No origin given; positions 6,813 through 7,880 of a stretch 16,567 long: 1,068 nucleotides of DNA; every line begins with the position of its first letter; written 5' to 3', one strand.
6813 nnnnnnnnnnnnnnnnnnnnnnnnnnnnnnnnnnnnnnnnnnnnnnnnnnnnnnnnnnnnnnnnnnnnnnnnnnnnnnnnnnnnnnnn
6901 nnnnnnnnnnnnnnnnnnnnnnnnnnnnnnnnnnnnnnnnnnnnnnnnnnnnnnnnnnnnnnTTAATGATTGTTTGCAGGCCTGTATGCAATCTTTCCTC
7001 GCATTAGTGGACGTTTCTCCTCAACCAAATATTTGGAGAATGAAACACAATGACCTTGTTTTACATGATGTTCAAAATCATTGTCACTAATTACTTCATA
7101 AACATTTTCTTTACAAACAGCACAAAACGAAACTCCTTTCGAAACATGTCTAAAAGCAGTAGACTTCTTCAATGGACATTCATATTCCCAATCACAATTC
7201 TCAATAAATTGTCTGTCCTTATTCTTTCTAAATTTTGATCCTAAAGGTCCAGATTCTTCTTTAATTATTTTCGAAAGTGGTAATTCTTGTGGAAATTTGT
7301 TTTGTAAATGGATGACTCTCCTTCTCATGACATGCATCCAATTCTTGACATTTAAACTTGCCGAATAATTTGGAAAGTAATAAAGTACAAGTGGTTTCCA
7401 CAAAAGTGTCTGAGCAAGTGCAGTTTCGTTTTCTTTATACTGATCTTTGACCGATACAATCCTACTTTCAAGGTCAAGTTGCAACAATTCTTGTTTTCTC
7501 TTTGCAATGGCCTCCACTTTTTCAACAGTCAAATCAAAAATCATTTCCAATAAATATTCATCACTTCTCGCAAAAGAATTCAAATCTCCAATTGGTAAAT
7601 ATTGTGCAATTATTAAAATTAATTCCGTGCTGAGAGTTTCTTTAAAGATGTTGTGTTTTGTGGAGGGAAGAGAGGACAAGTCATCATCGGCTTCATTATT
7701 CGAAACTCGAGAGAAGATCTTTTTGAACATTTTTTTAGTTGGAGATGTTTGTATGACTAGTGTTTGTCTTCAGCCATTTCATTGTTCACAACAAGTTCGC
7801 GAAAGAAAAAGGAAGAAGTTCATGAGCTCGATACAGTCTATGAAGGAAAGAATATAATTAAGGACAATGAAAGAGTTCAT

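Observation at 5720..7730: Tandem pair of small Cys/His-rich proteins sharing a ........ zinc-finger-like signature; one has an F-box-like N-terminus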

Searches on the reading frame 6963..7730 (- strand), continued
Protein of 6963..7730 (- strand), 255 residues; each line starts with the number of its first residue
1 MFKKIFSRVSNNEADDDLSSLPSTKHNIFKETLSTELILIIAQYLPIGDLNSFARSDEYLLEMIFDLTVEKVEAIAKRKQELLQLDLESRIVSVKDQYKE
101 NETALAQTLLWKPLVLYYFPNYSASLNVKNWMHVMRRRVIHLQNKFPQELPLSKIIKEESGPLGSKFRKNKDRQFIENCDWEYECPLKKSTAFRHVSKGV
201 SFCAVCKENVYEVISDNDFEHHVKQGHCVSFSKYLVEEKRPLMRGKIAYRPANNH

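Call 83: search_solved_structures(query=A3, max_evalue=10, show_alignments=3)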
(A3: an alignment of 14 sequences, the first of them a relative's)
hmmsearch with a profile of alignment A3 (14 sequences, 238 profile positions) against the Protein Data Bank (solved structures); distinct sequences matched with E-value up to 10: 4.
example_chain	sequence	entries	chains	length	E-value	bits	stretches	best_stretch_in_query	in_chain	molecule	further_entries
9fqr_Ha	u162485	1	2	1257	0.013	18.1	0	85-146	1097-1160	Regulator of G protein signaling 22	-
3aqb_B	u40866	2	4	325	0.63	12.6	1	12-58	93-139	Component B of hexaprenyl diphosphate synthase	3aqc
2ik8_B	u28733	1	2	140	0.76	12.3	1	23-87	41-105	Regulator of G-protein signaling 16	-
1inz_A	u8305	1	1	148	1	11.9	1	187-214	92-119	EPS15-INTERACTING PROTEIN(EPSIN)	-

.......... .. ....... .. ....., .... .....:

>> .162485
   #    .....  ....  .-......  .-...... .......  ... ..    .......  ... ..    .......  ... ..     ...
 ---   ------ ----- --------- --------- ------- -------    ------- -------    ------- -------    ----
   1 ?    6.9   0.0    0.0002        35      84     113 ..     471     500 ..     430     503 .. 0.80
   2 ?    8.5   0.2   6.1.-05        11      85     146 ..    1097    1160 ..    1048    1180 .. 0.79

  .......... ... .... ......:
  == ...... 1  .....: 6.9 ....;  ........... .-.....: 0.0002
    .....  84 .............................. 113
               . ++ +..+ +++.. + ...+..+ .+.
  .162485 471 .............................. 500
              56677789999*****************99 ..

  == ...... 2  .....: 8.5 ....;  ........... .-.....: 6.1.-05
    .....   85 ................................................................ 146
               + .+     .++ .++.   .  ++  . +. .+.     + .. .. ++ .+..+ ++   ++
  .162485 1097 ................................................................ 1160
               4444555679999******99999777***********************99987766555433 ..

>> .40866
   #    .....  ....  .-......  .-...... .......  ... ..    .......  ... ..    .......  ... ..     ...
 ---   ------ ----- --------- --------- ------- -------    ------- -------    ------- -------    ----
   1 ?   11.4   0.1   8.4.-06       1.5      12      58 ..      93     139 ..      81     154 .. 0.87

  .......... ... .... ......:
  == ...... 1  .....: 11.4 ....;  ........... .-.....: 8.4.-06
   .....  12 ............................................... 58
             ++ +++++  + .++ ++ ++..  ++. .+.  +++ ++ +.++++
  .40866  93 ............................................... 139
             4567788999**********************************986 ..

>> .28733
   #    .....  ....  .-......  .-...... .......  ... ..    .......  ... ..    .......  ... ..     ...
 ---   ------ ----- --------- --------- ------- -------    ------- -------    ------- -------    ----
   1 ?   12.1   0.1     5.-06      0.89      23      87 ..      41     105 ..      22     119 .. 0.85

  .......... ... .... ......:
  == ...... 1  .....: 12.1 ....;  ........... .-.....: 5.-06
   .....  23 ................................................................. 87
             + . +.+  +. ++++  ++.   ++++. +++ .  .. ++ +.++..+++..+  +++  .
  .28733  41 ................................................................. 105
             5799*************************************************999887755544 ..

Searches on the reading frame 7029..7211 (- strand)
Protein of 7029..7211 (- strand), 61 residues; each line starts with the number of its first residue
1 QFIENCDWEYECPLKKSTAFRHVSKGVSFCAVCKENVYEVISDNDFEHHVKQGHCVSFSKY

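Call 82: search_solved_structures(query=A4, max_evalue=10, show_alignments=4)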
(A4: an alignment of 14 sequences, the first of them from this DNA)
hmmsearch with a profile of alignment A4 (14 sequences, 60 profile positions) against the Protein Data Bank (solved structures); distinct sequences matched with E-value up to 10: 14.
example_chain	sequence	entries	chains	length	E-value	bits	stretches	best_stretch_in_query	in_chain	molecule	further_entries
8vh4_B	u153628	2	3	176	0.11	15.9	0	17-36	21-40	Ras-related protein Rab-12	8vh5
2jmd_A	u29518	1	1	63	0.13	15.7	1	10-32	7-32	TNF receptor-associated factor 6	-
2il1_A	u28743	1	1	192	0.14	15.5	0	17-36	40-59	Rab12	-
2eci_A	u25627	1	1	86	0.17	15.3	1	9-32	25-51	TNF receptor-associated factor 6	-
1inz_A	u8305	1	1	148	0.33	14.3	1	25-48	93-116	EPS15-INTERACTING PROTEIN(EPSIN)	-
1eyh_A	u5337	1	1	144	0.34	14.3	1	25-48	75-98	EPSIN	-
1edu_A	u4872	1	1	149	0.35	14.3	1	25-48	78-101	EH domain binding protein EPSIN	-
1h0a_A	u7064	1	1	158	0.36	14.2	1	25-48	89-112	EPSIN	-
5lp0_A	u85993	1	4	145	0.37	14.2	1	25-48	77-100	Epsin 1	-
5vnz_A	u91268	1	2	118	0.78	13.1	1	9-34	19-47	TNF receptor-associated factor 6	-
7l3l_B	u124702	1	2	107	3.4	11.1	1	9-32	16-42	TNF receptor-associated factor 6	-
3hct_A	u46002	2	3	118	3.9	10.9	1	9-32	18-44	TNF receptor-associated factor 6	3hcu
1cxx_A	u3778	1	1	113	4.9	10.6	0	16-40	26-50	CYSTEINE AND GLYCINE-RICH PROTEIN CRP2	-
1ibi_A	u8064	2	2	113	7.7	9.9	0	16-40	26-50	CYSTEINE-RICH PROTEIN 2 | CYSTEINE AND GLYCINE-RICH PROTEIN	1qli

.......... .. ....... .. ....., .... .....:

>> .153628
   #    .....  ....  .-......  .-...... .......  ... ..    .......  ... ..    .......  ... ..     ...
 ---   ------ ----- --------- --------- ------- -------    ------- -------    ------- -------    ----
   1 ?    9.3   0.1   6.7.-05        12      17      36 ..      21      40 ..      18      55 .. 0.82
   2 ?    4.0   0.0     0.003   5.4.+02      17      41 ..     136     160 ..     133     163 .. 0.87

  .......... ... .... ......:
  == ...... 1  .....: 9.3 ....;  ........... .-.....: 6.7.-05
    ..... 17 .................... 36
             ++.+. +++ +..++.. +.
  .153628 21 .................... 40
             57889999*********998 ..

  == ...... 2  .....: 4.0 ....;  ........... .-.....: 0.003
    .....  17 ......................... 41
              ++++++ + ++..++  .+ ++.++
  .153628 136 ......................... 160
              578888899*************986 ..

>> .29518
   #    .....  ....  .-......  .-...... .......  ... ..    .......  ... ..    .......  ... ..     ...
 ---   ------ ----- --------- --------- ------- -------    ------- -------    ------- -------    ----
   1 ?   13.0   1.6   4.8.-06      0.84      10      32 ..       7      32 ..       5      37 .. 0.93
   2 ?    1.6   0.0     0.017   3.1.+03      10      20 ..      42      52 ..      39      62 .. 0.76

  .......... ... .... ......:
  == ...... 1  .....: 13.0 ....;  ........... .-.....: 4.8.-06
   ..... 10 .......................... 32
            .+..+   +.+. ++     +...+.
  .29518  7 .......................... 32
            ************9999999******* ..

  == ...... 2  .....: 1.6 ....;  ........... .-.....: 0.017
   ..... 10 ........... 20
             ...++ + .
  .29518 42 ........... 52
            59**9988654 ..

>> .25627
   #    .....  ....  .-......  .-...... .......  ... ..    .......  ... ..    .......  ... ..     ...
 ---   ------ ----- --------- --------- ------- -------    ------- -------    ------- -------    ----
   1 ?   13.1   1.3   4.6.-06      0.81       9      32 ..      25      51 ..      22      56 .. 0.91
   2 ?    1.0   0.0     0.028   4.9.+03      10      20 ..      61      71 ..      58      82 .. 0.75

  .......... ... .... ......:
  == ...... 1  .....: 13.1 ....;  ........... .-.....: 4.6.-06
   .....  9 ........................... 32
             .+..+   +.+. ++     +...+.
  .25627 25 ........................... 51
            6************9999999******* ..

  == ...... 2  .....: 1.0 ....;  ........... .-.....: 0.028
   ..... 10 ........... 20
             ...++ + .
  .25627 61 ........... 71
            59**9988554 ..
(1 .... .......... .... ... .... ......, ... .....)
